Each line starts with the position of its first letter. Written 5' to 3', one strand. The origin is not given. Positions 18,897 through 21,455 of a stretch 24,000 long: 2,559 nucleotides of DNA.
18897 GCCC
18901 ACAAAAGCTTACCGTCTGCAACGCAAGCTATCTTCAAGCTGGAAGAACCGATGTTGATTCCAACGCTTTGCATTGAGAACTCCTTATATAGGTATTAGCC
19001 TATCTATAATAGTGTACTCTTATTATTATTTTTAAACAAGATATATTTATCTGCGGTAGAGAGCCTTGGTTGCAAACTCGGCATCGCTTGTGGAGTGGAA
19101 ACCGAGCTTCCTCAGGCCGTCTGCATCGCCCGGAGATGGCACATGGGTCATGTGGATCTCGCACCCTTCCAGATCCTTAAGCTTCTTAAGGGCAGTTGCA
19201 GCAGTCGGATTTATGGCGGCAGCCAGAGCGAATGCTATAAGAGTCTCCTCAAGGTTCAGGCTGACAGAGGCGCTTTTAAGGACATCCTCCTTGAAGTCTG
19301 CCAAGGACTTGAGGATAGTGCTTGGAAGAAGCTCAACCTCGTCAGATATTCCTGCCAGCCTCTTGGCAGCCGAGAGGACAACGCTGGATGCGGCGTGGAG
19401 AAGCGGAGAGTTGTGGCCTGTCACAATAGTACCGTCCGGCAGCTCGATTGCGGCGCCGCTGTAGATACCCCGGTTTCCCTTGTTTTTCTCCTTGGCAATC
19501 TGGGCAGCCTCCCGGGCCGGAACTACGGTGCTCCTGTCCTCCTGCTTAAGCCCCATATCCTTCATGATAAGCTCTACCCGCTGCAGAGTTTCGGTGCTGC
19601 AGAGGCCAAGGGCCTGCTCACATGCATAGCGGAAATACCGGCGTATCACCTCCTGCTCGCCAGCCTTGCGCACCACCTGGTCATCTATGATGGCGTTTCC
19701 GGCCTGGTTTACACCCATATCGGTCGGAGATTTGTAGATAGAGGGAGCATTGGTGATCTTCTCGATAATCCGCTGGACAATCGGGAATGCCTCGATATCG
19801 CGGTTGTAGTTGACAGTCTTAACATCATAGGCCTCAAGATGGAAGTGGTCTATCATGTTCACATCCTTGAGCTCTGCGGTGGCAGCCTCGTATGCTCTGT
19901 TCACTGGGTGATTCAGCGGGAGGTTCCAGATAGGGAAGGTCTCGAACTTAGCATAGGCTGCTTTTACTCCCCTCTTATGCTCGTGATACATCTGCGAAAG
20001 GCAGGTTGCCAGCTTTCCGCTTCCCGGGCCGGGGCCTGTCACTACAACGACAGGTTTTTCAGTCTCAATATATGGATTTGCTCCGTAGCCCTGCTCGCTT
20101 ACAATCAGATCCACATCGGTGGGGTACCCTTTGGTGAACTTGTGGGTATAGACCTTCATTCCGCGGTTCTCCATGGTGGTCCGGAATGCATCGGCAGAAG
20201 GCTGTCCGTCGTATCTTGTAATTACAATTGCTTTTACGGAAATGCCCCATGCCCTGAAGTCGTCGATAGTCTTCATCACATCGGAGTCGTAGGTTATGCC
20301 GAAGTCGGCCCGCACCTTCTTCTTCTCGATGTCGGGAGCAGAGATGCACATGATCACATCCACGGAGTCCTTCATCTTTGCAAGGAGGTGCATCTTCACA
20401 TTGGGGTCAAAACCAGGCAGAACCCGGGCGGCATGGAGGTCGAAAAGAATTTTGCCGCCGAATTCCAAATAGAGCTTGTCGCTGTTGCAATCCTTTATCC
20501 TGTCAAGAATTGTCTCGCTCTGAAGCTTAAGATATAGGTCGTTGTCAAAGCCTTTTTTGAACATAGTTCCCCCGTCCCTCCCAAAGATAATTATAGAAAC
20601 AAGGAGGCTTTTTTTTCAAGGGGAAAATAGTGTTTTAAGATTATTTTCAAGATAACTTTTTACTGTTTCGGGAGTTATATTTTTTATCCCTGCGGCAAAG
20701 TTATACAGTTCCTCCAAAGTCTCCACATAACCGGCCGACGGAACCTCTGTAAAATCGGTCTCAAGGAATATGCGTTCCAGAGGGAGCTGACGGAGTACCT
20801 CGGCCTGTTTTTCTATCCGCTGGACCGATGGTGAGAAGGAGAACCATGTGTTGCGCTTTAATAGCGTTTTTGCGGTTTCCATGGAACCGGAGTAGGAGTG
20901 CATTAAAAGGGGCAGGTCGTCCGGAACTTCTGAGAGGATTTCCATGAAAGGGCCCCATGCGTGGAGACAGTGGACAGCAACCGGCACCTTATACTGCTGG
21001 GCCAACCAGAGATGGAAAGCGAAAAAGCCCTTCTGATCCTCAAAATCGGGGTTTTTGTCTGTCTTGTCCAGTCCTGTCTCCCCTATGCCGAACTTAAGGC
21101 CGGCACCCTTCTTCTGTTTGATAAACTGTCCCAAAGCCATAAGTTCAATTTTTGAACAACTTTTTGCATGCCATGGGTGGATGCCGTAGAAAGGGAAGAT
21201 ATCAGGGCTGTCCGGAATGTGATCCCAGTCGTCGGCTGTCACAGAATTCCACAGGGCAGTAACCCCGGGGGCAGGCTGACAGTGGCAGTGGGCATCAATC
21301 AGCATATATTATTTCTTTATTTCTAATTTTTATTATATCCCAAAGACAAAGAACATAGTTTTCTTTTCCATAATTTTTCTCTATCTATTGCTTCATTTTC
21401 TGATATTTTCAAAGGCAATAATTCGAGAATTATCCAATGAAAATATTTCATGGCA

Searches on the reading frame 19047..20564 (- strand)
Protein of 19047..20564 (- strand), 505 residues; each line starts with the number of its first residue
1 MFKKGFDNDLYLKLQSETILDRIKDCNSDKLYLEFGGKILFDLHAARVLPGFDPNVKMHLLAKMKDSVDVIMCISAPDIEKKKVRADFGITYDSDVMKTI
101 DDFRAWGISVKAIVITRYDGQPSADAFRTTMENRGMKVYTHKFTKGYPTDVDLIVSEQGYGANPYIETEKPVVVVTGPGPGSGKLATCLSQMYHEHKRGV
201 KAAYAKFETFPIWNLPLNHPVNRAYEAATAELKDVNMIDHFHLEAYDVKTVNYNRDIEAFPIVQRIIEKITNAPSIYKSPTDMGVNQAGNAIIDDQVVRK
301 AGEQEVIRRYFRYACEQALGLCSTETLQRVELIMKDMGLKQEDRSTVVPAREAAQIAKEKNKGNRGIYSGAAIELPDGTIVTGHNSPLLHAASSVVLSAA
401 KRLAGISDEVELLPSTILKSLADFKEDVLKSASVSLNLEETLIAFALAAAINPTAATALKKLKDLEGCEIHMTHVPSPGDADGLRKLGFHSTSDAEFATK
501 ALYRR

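Call 86: search_protein_families(library=pfam, proteins=[window:19047-20564:-], max_evalue=0.00001)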
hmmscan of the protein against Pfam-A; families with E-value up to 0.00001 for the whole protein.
window:19047-20564:- (505 aa): 2 families
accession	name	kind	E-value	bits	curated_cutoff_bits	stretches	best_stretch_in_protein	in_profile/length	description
PF08903.17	DUF1846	-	5.3e-165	548.6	27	1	5-337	2-332/333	Domain of unknown function DUF1846, N-terminal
PF20921.3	DUF1846_C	-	3e-47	160.6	27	1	342-503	1-153/153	Domain of unknown function DUF1846, C-terminal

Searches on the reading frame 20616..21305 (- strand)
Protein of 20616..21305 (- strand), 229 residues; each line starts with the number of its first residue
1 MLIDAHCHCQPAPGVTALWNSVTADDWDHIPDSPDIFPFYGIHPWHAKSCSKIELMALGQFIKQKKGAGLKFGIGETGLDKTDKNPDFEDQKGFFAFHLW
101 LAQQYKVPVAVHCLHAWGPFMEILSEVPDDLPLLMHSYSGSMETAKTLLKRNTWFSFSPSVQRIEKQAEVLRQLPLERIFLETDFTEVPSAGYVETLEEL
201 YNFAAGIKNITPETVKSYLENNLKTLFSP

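Call 10: search_protein_families(library=pfam, proteins=[window:20616-21305:-], max_evalue=1)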
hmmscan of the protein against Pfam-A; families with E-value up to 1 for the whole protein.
window:20616-21305:- (229 aa): 1 family
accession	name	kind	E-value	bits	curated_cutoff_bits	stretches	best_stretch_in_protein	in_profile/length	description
PF01026.27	TatD_DNase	-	4.9e-37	128.1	27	1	33-228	51-253/253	TatD related DNase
